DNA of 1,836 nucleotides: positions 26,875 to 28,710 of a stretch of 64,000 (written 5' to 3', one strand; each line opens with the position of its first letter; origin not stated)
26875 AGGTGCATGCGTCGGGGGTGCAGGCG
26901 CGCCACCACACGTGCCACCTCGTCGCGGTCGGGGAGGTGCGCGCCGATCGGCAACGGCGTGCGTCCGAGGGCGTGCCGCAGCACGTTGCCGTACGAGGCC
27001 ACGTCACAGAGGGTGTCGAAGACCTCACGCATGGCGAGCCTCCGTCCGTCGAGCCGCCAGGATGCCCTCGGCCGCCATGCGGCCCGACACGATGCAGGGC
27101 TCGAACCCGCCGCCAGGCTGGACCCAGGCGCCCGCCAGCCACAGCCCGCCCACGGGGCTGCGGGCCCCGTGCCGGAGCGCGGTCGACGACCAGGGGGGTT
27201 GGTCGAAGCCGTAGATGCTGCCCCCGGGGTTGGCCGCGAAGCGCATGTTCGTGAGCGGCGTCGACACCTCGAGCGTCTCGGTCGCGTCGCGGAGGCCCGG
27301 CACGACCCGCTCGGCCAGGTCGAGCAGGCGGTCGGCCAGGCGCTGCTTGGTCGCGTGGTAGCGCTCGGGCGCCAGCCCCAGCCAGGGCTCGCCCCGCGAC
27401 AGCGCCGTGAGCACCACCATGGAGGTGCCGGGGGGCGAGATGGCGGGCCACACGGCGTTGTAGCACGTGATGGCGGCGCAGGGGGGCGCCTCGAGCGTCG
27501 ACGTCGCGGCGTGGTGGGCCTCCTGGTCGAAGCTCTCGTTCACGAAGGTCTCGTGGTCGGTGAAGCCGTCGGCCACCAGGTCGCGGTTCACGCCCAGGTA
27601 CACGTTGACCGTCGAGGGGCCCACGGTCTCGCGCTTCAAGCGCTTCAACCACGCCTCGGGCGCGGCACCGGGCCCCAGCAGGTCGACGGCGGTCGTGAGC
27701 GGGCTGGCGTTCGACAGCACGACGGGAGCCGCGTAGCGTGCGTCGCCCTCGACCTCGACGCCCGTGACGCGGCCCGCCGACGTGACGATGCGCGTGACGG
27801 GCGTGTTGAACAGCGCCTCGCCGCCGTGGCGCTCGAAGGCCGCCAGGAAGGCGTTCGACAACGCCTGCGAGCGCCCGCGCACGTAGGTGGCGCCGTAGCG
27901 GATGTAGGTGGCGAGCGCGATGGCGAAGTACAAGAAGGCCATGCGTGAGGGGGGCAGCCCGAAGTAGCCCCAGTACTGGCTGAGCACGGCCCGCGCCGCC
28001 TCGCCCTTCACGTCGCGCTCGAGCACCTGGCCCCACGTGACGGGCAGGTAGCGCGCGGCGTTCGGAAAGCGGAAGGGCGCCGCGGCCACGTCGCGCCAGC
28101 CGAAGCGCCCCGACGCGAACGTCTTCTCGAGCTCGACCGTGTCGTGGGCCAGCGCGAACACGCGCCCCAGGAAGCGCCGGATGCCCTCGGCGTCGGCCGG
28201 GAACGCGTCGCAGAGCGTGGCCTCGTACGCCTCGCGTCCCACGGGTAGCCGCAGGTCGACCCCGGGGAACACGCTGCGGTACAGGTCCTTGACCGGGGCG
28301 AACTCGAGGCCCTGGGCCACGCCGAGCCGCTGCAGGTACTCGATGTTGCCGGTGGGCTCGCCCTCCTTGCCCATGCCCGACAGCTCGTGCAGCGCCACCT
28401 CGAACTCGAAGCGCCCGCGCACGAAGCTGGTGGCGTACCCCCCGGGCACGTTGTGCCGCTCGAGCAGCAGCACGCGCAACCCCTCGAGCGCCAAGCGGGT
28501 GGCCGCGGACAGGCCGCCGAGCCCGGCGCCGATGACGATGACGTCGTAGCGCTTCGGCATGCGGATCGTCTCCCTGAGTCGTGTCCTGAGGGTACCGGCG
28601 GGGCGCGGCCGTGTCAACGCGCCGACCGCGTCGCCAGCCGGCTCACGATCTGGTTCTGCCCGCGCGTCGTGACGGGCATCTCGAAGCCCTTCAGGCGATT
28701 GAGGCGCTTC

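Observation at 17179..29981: Orphan biosynthetic-looking cluster built around four paralogous cobalamin-binding radical SAM enzymes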

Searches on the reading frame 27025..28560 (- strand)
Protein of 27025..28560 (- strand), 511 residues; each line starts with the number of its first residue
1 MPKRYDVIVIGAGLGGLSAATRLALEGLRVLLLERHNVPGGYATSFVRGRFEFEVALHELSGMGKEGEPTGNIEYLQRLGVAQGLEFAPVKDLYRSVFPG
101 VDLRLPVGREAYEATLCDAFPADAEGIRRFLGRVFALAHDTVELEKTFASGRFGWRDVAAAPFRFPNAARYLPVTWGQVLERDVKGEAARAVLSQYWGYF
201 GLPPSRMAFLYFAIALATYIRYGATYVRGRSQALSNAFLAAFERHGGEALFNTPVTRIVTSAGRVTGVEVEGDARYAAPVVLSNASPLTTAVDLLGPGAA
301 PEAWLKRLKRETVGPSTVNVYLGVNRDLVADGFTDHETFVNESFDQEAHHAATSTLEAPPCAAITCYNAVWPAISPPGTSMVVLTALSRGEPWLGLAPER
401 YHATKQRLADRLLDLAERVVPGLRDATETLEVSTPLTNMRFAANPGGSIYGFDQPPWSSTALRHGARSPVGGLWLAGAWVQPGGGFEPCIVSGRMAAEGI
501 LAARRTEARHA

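Call 6: search_protein_families(library=pfam, proteins=[window:27025-28560:-], max_evalue=0.01)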
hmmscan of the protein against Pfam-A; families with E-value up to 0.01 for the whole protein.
window:27025-28560:- (511 aa): 13 families
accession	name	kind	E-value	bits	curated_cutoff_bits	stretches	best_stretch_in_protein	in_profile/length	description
PF01593.30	Amino_oxidase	-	8e-25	88.4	19.8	1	14-501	1-443/443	Flavin containing amine oxidoreductase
PF01266.30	DAO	-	7.3e-15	55.8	27.9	2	6-47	1-41/353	FAD dependent oxidoreductase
PF00890.30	FAD_binding_2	-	1.8e-13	50.9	20.4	1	6-319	1-223/414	FAD binding domain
PF13450.12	NAD_binding_8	-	2e-13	50.8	21.9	1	9-64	1-56/68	NAD(P)-binding Rossmann-like domain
PF12831.13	FAD_oxidored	-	2.9e-11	43.7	27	1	6-50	1-45/416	FAD dependent oxidoreductase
PF07992.20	Pyr_redox_2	-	1.2e-06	28.6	26.1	1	5-39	1-36/291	Pyridine nucleotide-disulphide oxidoreductase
PF01946.23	Thi4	-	4.1e-06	26.7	26.2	1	5-42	18-56/235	Thi4 family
PF01494.25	FAD_binding_3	-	6.8e-06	26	22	1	5-38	2-35/349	FAD binding domain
PF01134.28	GIDA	-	0.00011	21.8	22.1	1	6-35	1-30/391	Glucose inhibited division protein A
PF03486.20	HI0933_like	-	0.00014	21.8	50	1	6-40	2-36/244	HI0933-like protein Rossmann domain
PF05834.18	Lycopene_cycl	-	0.00047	19.8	23.4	1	6-35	1-32/380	Lycopene cyclase protein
PF00996.24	GDI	-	0.0012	17.9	23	0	1-46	1-46/436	GDP dissociation inhibitor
PF00070.33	Pyr_redox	-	0.0027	18.6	22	0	7-39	2-34/82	Pyridine nucleotide-disulphide oxidoreductase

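Call 7: search_protein_families(library=ncbifam, proteins=[window:27025-28560:-], max_evalue=0.01)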
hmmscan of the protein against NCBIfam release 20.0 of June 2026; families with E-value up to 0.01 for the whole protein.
window:27025-28560:- (511 aa): 99 families (the best 25 are shown)
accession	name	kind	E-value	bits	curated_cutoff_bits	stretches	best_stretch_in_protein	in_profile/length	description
TIGR02730.1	carot_isom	equivalog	1.5e-46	159.3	586.9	1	5-500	1-488/493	carotenoid isomerase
TIGR02734.1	crtI_fam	subfamily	3.3e-41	141.5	238.1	1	7-507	1-495/504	phytoene desaturase family protein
TIGR02733.1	desat_CrtD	equivalog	7.3e-36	123.9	549.7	2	204-502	203-490/492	C-3',4' desaturase CrtD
NF045637.1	carotdesatCrtDProt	equivalog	1.6e-30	106.1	580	2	180-502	172-484/485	1-hydroxycarotenoid 3,4-desaturase CrtD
NF058655.1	CrtID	equivalog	1.9e-24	86.3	640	2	181-497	170-478/478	bifunctional phytoene desaturase/3,4-desaturase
NF045689.1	BCarotKetCrtO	equivalog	1.5e-17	63.4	1000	2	4-45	3-44/563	beta-carotene ketolase CrtO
TIGR03467.1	HpnE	equivalog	1.2e-16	61.1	283.05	1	7-86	1-77/430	hydroxysqualene dehydroxylase HpnE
NF005560.0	PRK07233.1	equivalog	6.8e-15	54.8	252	2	7-61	3-57/435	hypothetical protein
NF042421.1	hydcarot_desat_CrtD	equivalog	2.7e-13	49.2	500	2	220-500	212-483/487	1-hydroxycarotenoid 3,4-desaturase CrtD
NF009477.0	PRK12843.1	equivalog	6.5e-10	38.1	758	1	3-43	15-55/578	FAD-dependent oxidoreductase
TIGR02032.1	GG-red-SF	subfamily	9.4e-09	35.4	158.8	1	5-40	1-36/297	geranylgeranyl reductase family protein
NF005882.1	PRK07843.1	equivalog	1.3e-08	33.7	788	1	4-43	1-40/547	3-oxosteroid 1-dehydrogenase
NF006130.0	PRK08274.1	equivalog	1.4e-08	34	369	1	3-37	4-40/467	FAD-dependent tricarballylate dehydrogenase TcuA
NF004789.0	PRK06134.1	subfamily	1.4e-08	33.7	747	1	3-43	11-51/581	FAD-dependent oxidoreductase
NF053676.1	4oxCHCAChcC1Cy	equivalog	3.7e-08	32.2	1000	1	4-77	1-72/528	4-oxocyclohexanecarboxylate 2-dehydrogenase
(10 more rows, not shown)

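Call 62: find_homologous_proteins(query=window:27025-28560:-, max_evalue=1e-30)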
Query window:27025-28560:- (511 aa): 2194 proteins with E <= 1e-30 among 8000 candidates; the best 120 are listed.
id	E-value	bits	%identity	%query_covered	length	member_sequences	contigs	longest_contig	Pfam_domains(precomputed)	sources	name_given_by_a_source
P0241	0.0e+0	1156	100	100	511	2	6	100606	PF01946.24,PF01266.31,PF01593.31,PF13450.13,PF00890.31,PF07992.21,PF01494.26,PF12831.14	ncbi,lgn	-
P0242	0.0e+0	1017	87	100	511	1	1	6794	PF01946.24,PF01266.31,PF01593.31,PF13450.13,PF00890.31,PF07992.21,PF03486.21,PF05834.19,PF01134.29,PF01494.26,PF12831.14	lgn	-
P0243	2.4e-292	989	85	100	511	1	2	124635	PF01946.24,PF01266.31,PF01593.31,PF13450.13,PF00890.31,PF07992.21,PF01494.26,PF12831.14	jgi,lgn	-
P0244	1.4e-288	976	85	100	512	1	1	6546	PF01946.24,PF01266.31,PF01593.31,PF13450.13,PF00890.31,PF07992.21,PF01134.29,PF01494.26,PF12831.14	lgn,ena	-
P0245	5.7e-287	971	84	98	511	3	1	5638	PF13450.13,PF07992.21,PF00070.34,PF03486.21,PF05834.19,PF01134.29,PF01494.26,PF12831.14,PF01946.24,PF01266.31,PF01593.31,PF00890.31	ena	-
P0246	5.0e-237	806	72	96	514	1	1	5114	PF01946.24,PF01266.31,PF01593.31,PF13450.13,PF00890.31,PF07992.21,PF00070.34,PF01134.29,PF01494.26,PF12831.14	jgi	-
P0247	1.2e-209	716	64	99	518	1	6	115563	PF01946.24,PF01266.31,PF01593.31,PF13450.13,PF00890.31,PF07992.21,PF01134.29,PF01494.26,PF12831.14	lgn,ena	-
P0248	3.1e-189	648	59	98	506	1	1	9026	PF01946.24,PF01266.31,PF01593.31,PF13450.13,PF00890.31,PF07992.21,PF00070.34,PF03486.21,PF01134.29,PF01494.26,PF12831.14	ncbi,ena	-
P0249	3.5e-188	645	58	99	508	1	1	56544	PF01946.24,PF01266.31,PF01593.31,PF13450.13,PF00890.31,PF07992.21,PF01134.29,PF01494.26,PF12831.14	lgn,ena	-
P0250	3.4e-185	635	57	100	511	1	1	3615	PF01946.24,PF01266.31,PF01593.31,PF13450.13,PF00890.31,PF07992.21,PF03486.21,PF01134.29,PF01494.26,PF12831.14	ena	-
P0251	3.9e-184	631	57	99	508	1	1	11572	PF01946.24,PF01266.31,PF01593.31,PF13450.13,PF00890.31,PF07992.21,PF01494.26,PF12831.14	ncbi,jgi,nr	ncbi:MAG: NAD(P)/FAD-dependent oxidoreductase [Deltaproteobacteria bacterium]|nr:NAD(P)/FAD-dependen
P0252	7.5e-183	627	56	98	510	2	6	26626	PF01946.24,PF01266.31,PF01593.31,PF13450.13,PF00890.31,PF07992.21,PF01494.26,PF12831.14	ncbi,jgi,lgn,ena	-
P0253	1.3e-182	626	57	100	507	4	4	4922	PF01946.24,PF01266.31,PF01593.31,PF13450.13,PF00890.31,PF07992.21,PF01494.26,PF12831.14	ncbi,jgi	jgi:phytoene dehydrogenase-like protein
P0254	2.4e-182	626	59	98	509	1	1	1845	PF01946.24,PF01266.31,PF01593.31,PF13450.13,PF00890.31,PF07992.21,PF03486.21,PF01134.29,PF01494.26,PF12831.14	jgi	-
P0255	5.0e-181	621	57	99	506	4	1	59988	PF01946.24,PF01266.31,PF01593.31,PF13450.13,PF00890.31,PF07992.21,PF03486.21,PF01134.29,PF01494.26,PF12831.14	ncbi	-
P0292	1.1e-174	600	56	98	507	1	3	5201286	PF01946.24,PF01266.31,PF01593.31,PF13450.13,PF00890.31,PF07992.21,PF03486.21,PF01494.26,PF12831.14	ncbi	-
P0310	5.0e-173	595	54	100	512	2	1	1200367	PF01266.31,PF01593.31,PF13450.13,PF00890.31,PF01494.26,PF12831.14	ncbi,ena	-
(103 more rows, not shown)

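Call 63: find_encoding_contigs(protein=P0292, flank=8000, max_places=1)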
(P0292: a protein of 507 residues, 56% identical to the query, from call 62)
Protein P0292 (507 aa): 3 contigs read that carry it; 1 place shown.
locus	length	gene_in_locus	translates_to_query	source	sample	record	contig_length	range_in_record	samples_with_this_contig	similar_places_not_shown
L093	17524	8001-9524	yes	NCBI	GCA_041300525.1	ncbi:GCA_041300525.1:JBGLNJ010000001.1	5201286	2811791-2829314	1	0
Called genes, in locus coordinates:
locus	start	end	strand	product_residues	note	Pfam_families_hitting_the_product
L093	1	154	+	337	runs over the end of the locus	-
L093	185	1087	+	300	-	PF00795:CN_hydrolase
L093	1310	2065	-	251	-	PF00316:FBPase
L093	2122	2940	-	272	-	PF00753:Lactamase_B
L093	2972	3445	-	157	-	-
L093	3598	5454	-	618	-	PF12229:PG_binding_4, PF04294:VanW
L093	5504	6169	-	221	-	-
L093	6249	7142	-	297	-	-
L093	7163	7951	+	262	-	PF00501:AMP-binding, PF13193:AMP-binding_C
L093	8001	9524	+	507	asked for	PF00890:FAD_binding_2 (weak), PF01266:DAO, PF01494:FAD_binding_3 (weak), PF01593:Amino_oxidase, PF01946:Thi4 (weak), PF03486:HI0933_like (faint), PF12831:FAD_oxidored, PF13450:NAD_binding_8, +1 more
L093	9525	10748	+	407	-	PF00970:FAD_binding_6 (faint), PF00175:NAD_binding_1, PF00111:Fer2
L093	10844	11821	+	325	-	PF00478:IMPDH (faint), PF03060:NMO, PF01070:FMN_dh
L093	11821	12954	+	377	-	PF05448:AXE1 (faint), PF01738:DLH (weak), PF02129:Peptidase_S15 (weak), PF12146:Hydrolase_4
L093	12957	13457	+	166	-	-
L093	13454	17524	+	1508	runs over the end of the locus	PF13424:TPR_12 (faint), PF13432:TPR_16 (faint), PF00515:TPR_1 (faint), PF07719:TPR_2 (faint), PF13174:TPR_6 (faint), PF13176:TPR_7 (faint), PF13371:TPR_9 (weak), PF13414:TPR_11, +4 more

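Call 64: find_encoding_contigs(protein=P0310, flank=8000, max_places=1)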
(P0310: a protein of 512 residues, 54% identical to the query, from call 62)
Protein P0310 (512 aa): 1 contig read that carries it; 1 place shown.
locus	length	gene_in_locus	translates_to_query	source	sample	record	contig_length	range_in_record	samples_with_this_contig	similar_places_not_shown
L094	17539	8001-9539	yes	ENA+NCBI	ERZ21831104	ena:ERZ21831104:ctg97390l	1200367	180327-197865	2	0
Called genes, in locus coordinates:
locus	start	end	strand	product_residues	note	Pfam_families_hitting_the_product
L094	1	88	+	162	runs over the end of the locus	PF02915:Rubrerythrin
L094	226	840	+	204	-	PF01300:Sua5_yciO_yrdC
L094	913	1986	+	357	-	PF02547:Queuosine_synth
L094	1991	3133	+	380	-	PF01702:TGT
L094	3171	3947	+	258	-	PF03372:Exo_endo_phos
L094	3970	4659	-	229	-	PF12654:DUF3786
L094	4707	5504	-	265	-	PF13622:4HBT_3, PF20789:4HBT_3C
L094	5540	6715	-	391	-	PF00465:Fe-ADH, PF13685:Fe-ADH_2, PF25137:ADH_Fe_C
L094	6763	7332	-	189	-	-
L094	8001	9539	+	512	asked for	PF00890:FAD_binding_2 (faint), PF01266:DAO (weak), PF01494:FAD_binding_3 (faint), PF01593:Amino_oxidase, PF12831:FAD_oxidored (weak), PF13450:NAD_binding_8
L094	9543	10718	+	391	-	PF00970:FAD_binding_6, PF00175:NAD_binding_1, PF00111:Fer2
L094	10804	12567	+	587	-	PF04055:Radical_SAM, PF13353:Fer4_12 (faint), PF04055:Radical_SAM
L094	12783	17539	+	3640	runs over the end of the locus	PF07610:DUF1573 (faint), PF12371:TMEM131_like_N (faint), PF24507:Ig_CFAP65_4th (faint), PF21633:MOV-10_Ig-like (faint), PF22067:Cep192_D3 (faint), PF15780:ASH, PF22073:Cep192_D4 (weak), PF22544:HYDIN_VesB_CFA65-like_Ig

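Call 89: find_encoding_contigs(protein=P0247, flank=10000, max_places=1)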
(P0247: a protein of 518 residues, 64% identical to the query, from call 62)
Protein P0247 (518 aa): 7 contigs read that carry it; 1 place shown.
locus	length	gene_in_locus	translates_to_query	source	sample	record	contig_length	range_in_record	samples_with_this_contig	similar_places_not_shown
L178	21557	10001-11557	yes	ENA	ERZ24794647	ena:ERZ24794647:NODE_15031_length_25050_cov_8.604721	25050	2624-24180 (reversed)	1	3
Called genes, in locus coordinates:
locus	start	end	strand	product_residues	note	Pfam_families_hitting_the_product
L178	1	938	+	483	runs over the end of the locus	PF01546:Peptidase_M20, PF07687:M20_dimer (weak)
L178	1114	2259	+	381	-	PF07690:MFS_1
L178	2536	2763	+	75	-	-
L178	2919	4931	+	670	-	PF00595:PDZ, PF13180:PDZ_2, PF17820:PDZ_6, PF03572:Peptidase_S41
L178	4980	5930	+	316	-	PF04055:Radical_SAM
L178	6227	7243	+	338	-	PF00072:Response_reg, PF08668:HDOD (weak), PF13487:HD_5, PF01966:HD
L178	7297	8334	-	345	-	PF00702:Hydrolase (weak), PF12710:HAD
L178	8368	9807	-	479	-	PF01425:Amidase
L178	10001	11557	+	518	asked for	PF00890:FAD_binding_2 (weak), PF01134:GIDA (faint), PF01266:DAO, PF01494:FAD_binding_3 (weak), PF01593:Amino_oxidase, PF07992:Pyr_redox_2 (weak), PF12831:FAD_oxidored, PF13450:NAD_binding_8, +1 more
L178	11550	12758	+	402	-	PF00970:FAD_binding_6, PF00175:NAD_binding_1, PF00111:Fer2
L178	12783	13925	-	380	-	PF00005:ABC_tran, PF13304:AAA_21 (faint)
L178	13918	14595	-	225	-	PF00528:BPD_transp_1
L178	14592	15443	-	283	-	PF13531:SBP_bac_11, PF01547:SBP_bac_1 (faint)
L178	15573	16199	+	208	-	PF07638:Sigma70_ECF, PF04542:Sigma70_r2, PF08281:Sigma70_r4_2, PF04545:Sigma70_r4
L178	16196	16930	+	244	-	-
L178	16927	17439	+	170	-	-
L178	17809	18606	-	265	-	PF14353:CpXC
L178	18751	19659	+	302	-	PF00892:EamA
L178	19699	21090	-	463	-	PF03349:Toluene_X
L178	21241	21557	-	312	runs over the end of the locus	PF00126:HTH_1, PF03466:LysR_substrate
